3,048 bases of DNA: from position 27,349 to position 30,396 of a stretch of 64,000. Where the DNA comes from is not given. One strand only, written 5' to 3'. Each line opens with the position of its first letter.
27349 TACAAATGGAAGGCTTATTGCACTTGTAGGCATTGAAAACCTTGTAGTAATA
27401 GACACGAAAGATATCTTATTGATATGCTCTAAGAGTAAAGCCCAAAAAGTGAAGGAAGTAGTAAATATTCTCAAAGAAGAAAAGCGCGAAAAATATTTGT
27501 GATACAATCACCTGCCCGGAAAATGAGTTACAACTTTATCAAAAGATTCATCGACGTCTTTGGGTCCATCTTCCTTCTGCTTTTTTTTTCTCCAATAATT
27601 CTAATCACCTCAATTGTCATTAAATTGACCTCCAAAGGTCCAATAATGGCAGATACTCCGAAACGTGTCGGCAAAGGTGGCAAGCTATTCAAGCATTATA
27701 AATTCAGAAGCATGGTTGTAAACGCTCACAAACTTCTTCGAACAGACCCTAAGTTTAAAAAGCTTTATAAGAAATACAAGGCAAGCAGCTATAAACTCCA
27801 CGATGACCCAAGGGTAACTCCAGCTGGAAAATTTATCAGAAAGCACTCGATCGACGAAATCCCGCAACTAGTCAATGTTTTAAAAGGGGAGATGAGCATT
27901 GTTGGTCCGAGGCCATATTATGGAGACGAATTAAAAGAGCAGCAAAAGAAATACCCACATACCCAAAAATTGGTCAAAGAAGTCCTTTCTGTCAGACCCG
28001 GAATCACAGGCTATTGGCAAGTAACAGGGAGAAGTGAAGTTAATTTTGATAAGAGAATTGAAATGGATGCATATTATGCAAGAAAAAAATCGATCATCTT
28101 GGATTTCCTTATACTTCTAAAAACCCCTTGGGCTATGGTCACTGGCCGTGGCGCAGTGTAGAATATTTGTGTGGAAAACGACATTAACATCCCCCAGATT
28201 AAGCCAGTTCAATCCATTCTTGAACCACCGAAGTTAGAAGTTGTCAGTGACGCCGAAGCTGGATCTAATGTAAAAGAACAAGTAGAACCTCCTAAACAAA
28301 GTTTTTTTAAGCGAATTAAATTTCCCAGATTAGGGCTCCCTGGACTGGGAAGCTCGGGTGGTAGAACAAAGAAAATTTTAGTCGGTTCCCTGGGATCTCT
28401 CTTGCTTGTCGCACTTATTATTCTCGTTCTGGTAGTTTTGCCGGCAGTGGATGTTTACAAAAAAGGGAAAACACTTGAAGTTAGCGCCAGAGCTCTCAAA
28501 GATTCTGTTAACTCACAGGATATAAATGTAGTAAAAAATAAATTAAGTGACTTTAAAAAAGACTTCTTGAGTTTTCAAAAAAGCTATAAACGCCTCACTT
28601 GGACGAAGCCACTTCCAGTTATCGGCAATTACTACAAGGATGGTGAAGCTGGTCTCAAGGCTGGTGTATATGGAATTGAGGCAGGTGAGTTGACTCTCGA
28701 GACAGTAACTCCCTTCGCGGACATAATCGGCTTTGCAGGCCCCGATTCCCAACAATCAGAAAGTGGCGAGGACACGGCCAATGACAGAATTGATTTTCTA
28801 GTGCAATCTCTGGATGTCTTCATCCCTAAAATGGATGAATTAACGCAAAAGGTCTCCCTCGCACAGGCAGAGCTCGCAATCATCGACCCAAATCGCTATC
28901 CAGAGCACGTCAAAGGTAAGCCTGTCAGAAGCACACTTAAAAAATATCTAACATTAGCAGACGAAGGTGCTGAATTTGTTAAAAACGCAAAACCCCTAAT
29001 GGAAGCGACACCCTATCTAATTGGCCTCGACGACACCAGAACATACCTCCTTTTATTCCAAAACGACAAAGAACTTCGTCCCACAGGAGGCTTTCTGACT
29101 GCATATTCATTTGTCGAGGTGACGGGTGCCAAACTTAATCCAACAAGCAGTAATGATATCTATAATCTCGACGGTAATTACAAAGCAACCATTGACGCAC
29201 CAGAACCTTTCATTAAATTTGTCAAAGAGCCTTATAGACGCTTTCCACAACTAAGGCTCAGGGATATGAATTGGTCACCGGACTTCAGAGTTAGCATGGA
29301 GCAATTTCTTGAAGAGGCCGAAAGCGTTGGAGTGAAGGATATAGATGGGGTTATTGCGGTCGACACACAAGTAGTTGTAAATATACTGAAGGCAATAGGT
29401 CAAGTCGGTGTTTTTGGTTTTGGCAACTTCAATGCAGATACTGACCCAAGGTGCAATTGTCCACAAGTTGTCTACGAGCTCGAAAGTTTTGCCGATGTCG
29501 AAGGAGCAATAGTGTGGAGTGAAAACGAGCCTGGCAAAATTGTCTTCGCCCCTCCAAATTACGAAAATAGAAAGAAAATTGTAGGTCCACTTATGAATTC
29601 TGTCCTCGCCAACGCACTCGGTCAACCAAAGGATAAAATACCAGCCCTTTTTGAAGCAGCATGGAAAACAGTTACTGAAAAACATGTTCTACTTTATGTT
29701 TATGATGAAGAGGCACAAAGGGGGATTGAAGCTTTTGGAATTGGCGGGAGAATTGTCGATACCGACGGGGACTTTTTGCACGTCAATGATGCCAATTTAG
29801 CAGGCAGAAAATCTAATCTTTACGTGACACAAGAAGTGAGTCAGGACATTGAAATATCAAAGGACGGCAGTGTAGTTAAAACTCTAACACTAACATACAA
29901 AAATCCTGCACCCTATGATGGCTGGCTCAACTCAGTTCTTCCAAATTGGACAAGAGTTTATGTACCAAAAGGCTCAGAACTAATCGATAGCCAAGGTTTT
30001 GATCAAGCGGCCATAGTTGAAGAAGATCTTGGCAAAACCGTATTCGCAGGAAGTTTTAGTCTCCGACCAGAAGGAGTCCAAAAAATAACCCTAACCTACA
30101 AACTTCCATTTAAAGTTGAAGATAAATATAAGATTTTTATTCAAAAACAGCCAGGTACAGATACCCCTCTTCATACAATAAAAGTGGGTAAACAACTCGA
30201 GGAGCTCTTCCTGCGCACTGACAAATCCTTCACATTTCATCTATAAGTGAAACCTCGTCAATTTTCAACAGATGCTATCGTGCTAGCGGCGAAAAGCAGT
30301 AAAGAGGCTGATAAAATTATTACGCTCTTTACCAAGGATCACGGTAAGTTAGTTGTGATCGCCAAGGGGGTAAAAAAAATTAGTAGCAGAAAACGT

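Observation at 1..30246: Glycan-assembly island of 27-30 kb with a complete Wzx/Wzy-type pathway and six GT-C membrane transferases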

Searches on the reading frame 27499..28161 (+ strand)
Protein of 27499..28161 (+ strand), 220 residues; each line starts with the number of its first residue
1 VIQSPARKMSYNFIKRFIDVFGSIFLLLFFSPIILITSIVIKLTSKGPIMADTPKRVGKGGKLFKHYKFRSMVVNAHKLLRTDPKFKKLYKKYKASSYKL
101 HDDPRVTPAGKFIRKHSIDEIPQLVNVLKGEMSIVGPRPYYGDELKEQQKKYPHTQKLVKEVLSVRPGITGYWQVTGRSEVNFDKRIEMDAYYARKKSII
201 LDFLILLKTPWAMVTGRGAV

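Call 5: search_protein_families(library=pfam, proteins=[window:27499-28161:+], max_evalue=0.01)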
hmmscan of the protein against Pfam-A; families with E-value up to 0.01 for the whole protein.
window:27499-28161:+ (220 aa): 1 family
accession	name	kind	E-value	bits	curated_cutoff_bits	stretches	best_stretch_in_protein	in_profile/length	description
PF02397.22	Bac_transf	-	4.6e-60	202.6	27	1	15-214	1-178/179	Bacterial sugar transferase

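Call 51: search_protein_families(library=ncbifam, proteins=[window:27499-28161:+], max_evalue=0.00001)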
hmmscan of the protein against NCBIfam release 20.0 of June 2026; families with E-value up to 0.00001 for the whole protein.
window:27499-28161:+ (220 aa): 10 families
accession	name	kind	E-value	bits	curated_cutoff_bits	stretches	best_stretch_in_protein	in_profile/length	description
TIGR03025.1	EPS_sugtrans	subfamily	3e-73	247.6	295.55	1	8-219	251-444/445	exopolysaccharide biosynthesis polyprenyl glycosylphosphotransferase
TIGR03022.1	WbaP_sugtrans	subfamily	7.3e-70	236.5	403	1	8-219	252-455/456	undecaprenyl-phosphate galactose phosphotransferase WbaP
NF052601.1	undeca_RfbP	equivalog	3.1e-61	206.8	330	1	7-214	37-236/244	undecaprenyl-phosphate galactose phosphotransferase family protein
TIGR03023.1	WcaJ_sugtrans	equivalog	2.6e-60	205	410.75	1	3-219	252-452/453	undecaprenyl-phosphate glucose phosphotransferase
NF041877.1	EPS_EpsZ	equivalog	1.8e-53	181.8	800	1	13-219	264-458/459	exopolysaccharide biosynthesis polyisoprenyl-phosphate hexose-1-phosphate transferase EpsZ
NF011751.0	PRK15204.1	equivalog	1.3e-47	162.5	907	1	2-215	267-471/476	undecaprenyl-phosphate galactose phosphotransferase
TIGR03013.1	EpsB_2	subfamily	1.6e-43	149.5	393.35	1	9-219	249-442/443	TIGR03013 family XrtA/PEP-CTERM system glycosyltransferase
NF007518.0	PRK10124.1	equivalog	8.4e-35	120.4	684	1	13-209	272-453/464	undecaprenyl-phosphate glucose phosphotransferase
NF050817.1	PolSacchBiosHfsE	equivalog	2.6e-27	95.7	750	1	12-214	269-460/467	polysaccharide biosynthesis protein HfsE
NF045514.1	glycotran_HepC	equivalog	1e-26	93.6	140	1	8-140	110-212/220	heterocyst development glycosyltransferase HepC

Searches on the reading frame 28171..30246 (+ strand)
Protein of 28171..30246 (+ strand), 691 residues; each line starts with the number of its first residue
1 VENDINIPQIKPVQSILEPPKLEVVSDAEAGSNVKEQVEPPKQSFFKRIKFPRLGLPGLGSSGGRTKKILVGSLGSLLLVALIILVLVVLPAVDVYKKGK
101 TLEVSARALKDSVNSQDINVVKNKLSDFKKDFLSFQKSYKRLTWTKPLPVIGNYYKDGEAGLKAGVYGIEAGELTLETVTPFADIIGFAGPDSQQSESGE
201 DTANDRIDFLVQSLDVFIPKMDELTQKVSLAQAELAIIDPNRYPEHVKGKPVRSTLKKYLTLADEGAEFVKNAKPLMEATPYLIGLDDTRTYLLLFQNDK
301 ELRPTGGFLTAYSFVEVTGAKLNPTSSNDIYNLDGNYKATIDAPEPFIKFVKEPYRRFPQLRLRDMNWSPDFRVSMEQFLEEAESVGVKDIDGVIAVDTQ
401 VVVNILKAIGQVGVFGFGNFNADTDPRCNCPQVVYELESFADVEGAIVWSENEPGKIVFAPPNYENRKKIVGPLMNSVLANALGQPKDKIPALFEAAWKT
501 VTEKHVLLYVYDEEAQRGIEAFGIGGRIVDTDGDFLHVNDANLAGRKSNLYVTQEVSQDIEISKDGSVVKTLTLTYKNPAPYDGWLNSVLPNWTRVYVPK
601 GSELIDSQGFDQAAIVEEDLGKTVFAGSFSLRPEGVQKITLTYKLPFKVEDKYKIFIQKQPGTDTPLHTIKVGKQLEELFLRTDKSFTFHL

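Call 5: search_protein_families(library=pfam, proteins=[window:28171-30246:+], max_evalue=0.01)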
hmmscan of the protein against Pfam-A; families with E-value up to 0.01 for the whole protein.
window:28171-30246:+ (691 aa): 1 family
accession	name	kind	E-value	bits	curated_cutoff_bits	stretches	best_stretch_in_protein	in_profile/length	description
PF13196.11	DUF4012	-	1.9e-20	74.3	28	1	287-414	1-124/144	Protein of unknown function (DUF4012)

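Call 13: search_protein_families(library=ncbifam, proteins=[window:28171-30246:+], max_evalue=0.01)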
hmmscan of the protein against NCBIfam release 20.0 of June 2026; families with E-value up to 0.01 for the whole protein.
window:28171-30246:+ (691 aa): 0 families

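Call 55: search_solved_structures(query=window:28171-30246:+, max_evalue=1)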
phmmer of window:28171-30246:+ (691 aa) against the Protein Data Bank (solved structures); distinct sequences matched with E-value up to 1: 0.
